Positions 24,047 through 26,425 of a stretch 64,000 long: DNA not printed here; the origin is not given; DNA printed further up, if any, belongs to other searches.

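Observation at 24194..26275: FAD-dependent disulfide oxidoreductase fused to a DedA/TVP38 membrane domain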

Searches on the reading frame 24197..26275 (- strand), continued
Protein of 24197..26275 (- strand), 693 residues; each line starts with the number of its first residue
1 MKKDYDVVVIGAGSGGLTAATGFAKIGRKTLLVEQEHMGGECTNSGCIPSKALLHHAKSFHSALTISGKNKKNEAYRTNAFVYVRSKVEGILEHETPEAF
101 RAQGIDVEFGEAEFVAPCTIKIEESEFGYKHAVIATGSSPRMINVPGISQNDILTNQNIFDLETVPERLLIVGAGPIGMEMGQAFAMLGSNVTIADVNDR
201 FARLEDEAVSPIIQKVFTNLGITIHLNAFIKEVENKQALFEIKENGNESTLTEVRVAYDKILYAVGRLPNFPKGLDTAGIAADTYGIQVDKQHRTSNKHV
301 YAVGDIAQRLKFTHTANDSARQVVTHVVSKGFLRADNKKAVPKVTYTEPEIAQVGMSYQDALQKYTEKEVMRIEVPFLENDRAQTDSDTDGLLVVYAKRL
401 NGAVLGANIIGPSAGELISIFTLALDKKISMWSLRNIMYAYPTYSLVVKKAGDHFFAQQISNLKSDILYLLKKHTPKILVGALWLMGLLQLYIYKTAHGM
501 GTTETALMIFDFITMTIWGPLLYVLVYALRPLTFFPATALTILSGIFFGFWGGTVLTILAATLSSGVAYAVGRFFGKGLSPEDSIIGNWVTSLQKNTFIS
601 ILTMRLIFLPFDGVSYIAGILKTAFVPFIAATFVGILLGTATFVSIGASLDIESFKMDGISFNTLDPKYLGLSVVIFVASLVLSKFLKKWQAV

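Call 45: search_protein_families(library=ncbifam, proteins=[L047:5983-7338:+, L061:6669-8075:+, L075:6671-8068:+, L050:5998-7434:+], max_evalue=0.00001)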
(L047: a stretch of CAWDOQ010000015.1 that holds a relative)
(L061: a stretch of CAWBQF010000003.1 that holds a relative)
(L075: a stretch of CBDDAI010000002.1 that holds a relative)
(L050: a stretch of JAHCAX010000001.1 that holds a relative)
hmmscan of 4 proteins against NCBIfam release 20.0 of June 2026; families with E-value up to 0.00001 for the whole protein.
L047:5983-7338:+ (452 aa): 48 families (the best 25 are shown)
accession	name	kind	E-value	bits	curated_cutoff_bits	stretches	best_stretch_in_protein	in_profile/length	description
NF004991.0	PRK06370.1-3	subfamily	2.7e-130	435.3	620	1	5-443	34-490/509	FAD-containing oxidoreductase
TIGR01350.1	lipoamide_DH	equivalog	1.3e-98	330.7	408.8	1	7-445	2-459/461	dihydrolipoyl dehydrogenase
TIGR02053.1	MerA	equivalog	5.5e-96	322.4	454.45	2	68-439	81-452/465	mercury(II) reductase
NF010311.1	PRK13748.1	subfamily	3e-77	260.7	600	2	87-438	200-546/560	mercury(II) reductase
NF004947.0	PRK06292.2-5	equivalog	4.2e-75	253.4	592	2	92-439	110-457/474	dihydrolipoyl dehydrogenase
NF004992.0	PRK06370.1-4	equivalog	2.6e-74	250.3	629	1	4-430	2-445/459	FAD-containing oxidoreductase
NF004776.0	PRK06116.1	equivalog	9.4e-74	249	480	2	83-419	101-432/450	glutathione-disulfide reductase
NF005572.0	PRK07251.1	equivalog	4.5e-73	246.4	537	1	5-429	2-428/438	FAD-containing oxidoreductase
NF040477.1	chlor_oxi_RclA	equivalog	2.9e-72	243.7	740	1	5-433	2-433/441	reactive chlorine resistance oxidoreductase RclA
NF005884.0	PRK07846.1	equivalog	1.9e-67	227.8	501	2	90-421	106-431/454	mycothione reductase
NF003585.0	PRK05249.1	equivalog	3e-66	223.9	465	2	80-438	100-455/464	Si-specific NAD(P)(+) transhydrogenase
NF041853.1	hythiocyan_redase_MerA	equivalog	4.5e-66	223.5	650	1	5-429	2-430/440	hypothiocyanous acid reductase MerA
NF004943.0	PRK06292.2-1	equivalog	1e-65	222.3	432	1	5-439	2-454/456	dihydrolipoyl dehydrogenase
NF005883.0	PRK07845.1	equivalog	2.1e-64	218.2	479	2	77-440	95-459/466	NAD(P)H-quinone dehydrogenase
NF004946.0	PRK06292.2-4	subfamily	5.4e-63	213.4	634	2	88-443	104-473/487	dihydrolipoyl dehydrogenase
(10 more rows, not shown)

L061:6669-8075:+ (469 aa): 50 families (the best 25 are shown)
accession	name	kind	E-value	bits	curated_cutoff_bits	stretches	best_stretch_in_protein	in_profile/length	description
NF004991.0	PRK06370.1-3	subfamily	6.3e-97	325.2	620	1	4-463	34-503/509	FAD-containing oxidoreductase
TIGR01350.1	lipoamide_DH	equivalog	4.5e-91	305.9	408.8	1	6-449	2-456/461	dihydrolipoyl dehydrogenase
TIGR02053.1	MerA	equivalog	3.4e-82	276.9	454.45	1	6-450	1-456/465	mercury(II) reductase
NF005883.0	PRK07845.1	equivalog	1.8e-71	241.5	479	1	9-450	6-462/466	NAD(P)H-quinone dehydrogenase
NF003585.0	PRK05249.1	equivalog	1.1e-69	235.3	465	1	3-438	4-448/464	Si-specific NAD(P)(+) transhydrogenase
NF004776.0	PRK06116.1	equivalog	1.8e-68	231.6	480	1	4-420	3-426/450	glutathione-disulfide reductase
NF004947.0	PRK06292.2-5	equivalog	2.9e-68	230.9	592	1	4-439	2-450/474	dihydrolipoyl dehydrogenase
NF004943.0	PRK06292.2-1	equivalog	2.4e-66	224.4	432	1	6-446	4-454/456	dihydrolipoyl dehydrogenase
NF010311.1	PRK13748.1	subfamily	2.8e-64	218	600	1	8-450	100-551/560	mercury(II) reductase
NF005572.0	PRK07251.1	equivalog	7.5e-64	216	537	1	4-438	2-430/438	FAD-containing oxidoreductase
NF041853.1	hythiocyan_redase_MerA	equivalog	7.2e-63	212.9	650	1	4-437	2-431/440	hypothiocyanous acid reductase MerA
NF004992.0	PRK06370.1-4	equivalog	1e-62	212.1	629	1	4-438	3-446/459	FAD-containing oxidoreductase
NF004939.0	PRK06292.1-1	equivalog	1.3e-62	212.1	435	1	3-440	3-451/476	dihydrolipoyl dehydrogenase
NF005884.0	PRK07846.1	equivalog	5e-61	206.7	501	1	4-428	2-431/454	mycothione reductase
NF004946.0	PRK06292.2-4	subfamily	2.8e-60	204.5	634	1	5-418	3-440/487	dihydrolipoyl dehydrogenase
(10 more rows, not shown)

L075:6671-8068:+ (466 aa): 44 families (the best 25 are shown)
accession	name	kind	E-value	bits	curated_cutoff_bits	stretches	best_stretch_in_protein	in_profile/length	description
NF004991.0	PRK06370.1-3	subfamily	4.8e-97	325.6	620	1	5-462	34-503/509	FAD-containing oxidoreductase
TIGR01350.1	lipoamide_DH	equivalog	3.5e-95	319.4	408.8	1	7-445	2-453/461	dihydrolipoyl dehydrogenase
TIGR02053.1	MerA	equivalog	6e-87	292.6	454.45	1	7-447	1-454/465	mercury(II) reductase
NF004939.0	PRK06292.1-1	equivalog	7.3e-70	236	435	1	5-441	4-453/476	dihydrolipoyl dehydrogenase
NF004776.0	PRK06116.1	equivalog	4e-65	220.6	480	1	4-437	2-444/450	glutathione-disulfide reductase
NF010311.1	PRK13748.1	subfamily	1.1e-64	219.2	600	1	5-447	96-549/560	mercury(II) reductase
NF005883.0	PRK07845.1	equivalog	1.6e-64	218.6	479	1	9-445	5-458/466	NAD(P)H-quinone dehydrogenase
NF003585.0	PRK05249.1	equivalog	4.1e-63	213.6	465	1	3-441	3-452/464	Si-specific NAD(P)(+) transhydrogenase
NF004943.0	PRK06292.2-1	equivalog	2e-62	211.5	432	1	5-446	2-455/456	dihydrolipoyl dehydrogenase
NF041853.1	hythiocyan_redase_MerA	equivalog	3.7e-62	210.6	650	1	4-442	1-437/440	hypothiocyanous acid reductase MerA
NF005572.0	PRK07251.1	equivalog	8.8e-62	209.2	537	1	4-441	1-434/438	FAD-containing oxidoreductase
NF004947.0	PRK06292.2-5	equivalog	1.5e-60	205.5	592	1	4-441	1-453/474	dihydrolipoyl dehydrogenase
NF004945.0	PRK06292.2-3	equivalog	2.1e-59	201.7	494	1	4-448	1-454/457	dihydrolipoyl dehydrogenase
NF040477.1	chlor_oxi_RclA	equivalog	3.7e-59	200.5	740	1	4-442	1-436/441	reactive chlorine resistance oxidoreductase RclA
NF004992.0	PRK06370.1-4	equivalog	2.1e-56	191.3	629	1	4-442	2-451/459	FAD-containing oxidoreductase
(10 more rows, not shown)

L050:5998-7434:+ (479 aa): 60 families (the best 25 are shown)
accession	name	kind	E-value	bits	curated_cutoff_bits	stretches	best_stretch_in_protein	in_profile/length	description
NF004991.0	PRK06370.1-3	subfamily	1.7e-137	459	620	1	2-475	34-500/509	FAD-containing oxidoreductase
TIGR01350.1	lipoamide_DH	equivalog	5e-108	361.7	408.8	1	4-466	2-458/461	dihydrolipoyl dehydrogenase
TIGR02053.1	MerA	equivalog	1.7e-104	350.4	454.45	1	4-459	1-450/465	mercury(II) reductase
NF004947.0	PRK06292.2-5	equivalog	1.5e-87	294.5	592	1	1-454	1-450/474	dihydrolipoyl dehydrogenase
NF010311.1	PRK13748.1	subfamily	1.4e-83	281.7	600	1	4-454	98-540/560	mercury(II) reductase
NF004776.0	PRK06116.1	equivalog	2.6e-82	277.2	480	1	2-445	3-436/450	glutathione-disulfide reductase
NF004992.0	PRK06370.1-4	equivalog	1.2e-80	271.2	629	1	2-452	3-445/459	FAD-containing oxidoreductase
NF004939.0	PRK06292.1-1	equivalog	2.7e-76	257.2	435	1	3-458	5-454/476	dihydrolipoyl dehydrogenase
NF004946.0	PRK06292.2-4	subfamily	6.4e-76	256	634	1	1-460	1-468/487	dihydrolipoyl dehydrogenase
NF003585.0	PRK05249.1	equivalog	6.1e-75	252.6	465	1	2-458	5-453/464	Si-specific NAD(P)(+) transhydrogenase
NF040477.1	chlor_oxi_RclA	equivalog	1.3e-73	248.1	740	1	1-455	1-433/441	reactive chlorine resistance oxidoreductase RclA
NF005884.0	PRK07846.1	equivalog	4.9e-72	243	501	1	1-443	1-431/454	mycothione reductase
NF005883.0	PRK07845.1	equivalog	6.4e-71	239.7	479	1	6-459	5-456/466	NAD(P)H-quinone dehydrogenase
NF004943.0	PRK06292.2-1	equivalog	1.1e-68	232.1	432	1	1-458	1-451/456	dihydrolipoyl dehydrogenase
NF005572.0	PRK07251.1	equivalog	1e-67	228.8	537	1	1-451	1-428/438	FAD-containing oxidoreductase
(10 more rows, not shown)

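Call 55: fold_search(model_id=the predicted structure, library=pdb)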
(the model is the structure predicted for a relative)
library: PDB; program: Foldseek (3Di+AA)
matches with E <= 10: 1892; with E <= 0.001: 778
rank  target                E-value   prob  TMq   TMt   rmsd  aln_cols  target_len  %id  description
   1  4m52_A                2.0e-37  1.00  0.60  0.88   3.2       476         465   28  Structure of Mtb Lpd bound to SL827 (released 2013-11-27)
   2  6uzi_D                3.9e-37  1.00  0.59  0.87   2.9       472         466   26  Crystal structure of Dihydrolipoyl dehydrogenase from Elizabethkingia anophelis NUHP1 (released 2020-01-15)
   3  6uzi_A                1.4e-36  1.00  0.59  0.86   2.9       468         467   26  Crystal structure of Dihydrolipoyl dehydrogenase from Elizabethkingia anophelis NUHP1 (released 2020-01-15)
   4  9a5h_A                1.7e-36  1.00  0.60  0.88   2.8       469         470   28  Integrative model of DLDH1-ODP2 by crosslinking MS and deep learning (released 2024-09-18)
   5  2eq6_A                2.2e-36  1.00  0.60  0.89   2.5       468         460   28  Crystal structure of lipoamide dehydrogenase from thermus thermophilus HB8 (released 2008-04-01)
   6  5u8v_C                3.3e-36  1.00  0.58  0.84   3.2       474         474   30  Dihydrolipoamide dehydrogenase (LpdG) from Pseudomonas aeruginosa bound to NAD+ (released 2017-02-15)
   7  5tr3_A                4.4e-36  1.00  0.58  0.83   3.3       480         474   30  2.5 Angstrom Resolution Crystal Structure of Dihydrolipoyl Dehydrogenase from Pseudomonas putida in Complex with FAD. (released 2016-11-09)
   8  6uzi_C                6.8e-36  1.00  0.59  0.86   2.9       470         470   26  Crystal structure of Dihydrolipoyl dehydrogenase from Elizabethkingia anophelis NUHP1 (released 2020-01-15)
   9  6cmz_A                7.4e-36  1.00  0.61  0.90   3.1       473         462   26  2.3 Angstrom Resolution Crystal Structure of Dihydrolipoamide Dehydrogenase from Burkholderia cenocepacia in Complex w (released 2018-03-21)
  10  6awa_A                9.5e-36  1.00  0.60  0.87   2.8       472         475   30  1.83 Angstrom Resolution Crystal Structure of Dihydrolipoyl Dehydrogenase from Pseudomonas putida in Complex with FAD  (released 2017-10-04)
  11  5u8v_D                1.0e-35  1.00  0.59  0.85   3.1       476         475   30  Dihydrolipoamide dehydrogenase (LpdG) from Pseudomonas aeruginosa bound to NAD+ (released 2017-02-15)
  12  1ebd_A                1.1e-35  1.00  0.58  0.87   3.3       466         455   29  DIHYDROLIPOAMIDE DEHYDROGENASE COMPLEXED WITH THE BINDING DOMAIN OF THE DIHYDROLIPOAMIDE ACETYLASE (released 1996-07-11)
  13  5u8v_B                1.5e-35  1.00  0.59  0.85   3.1       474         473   30  Dihydrolipoamide dehydrogenase (LpdG) from Pseudomonas aeruginosa bound to NAD+ (released 2017-02-15)
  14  6cmz_B                1.5e-35  1.00  0.61  0.90   2.5       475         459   25  2.3 Angstrom Resolution Crystal Structure of Dihydrolipoamide Dehydrogenase from Burkholderia cenocepacia in Complex w (released 2018-03-21)
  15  2qae_A                1.5e-35  1.00  0.60  0.88   2.9       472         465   28  Crystal Structure Analysis of Trypanosoma cruzi Lipoamide dehydrogenase (released 2008-07-22)
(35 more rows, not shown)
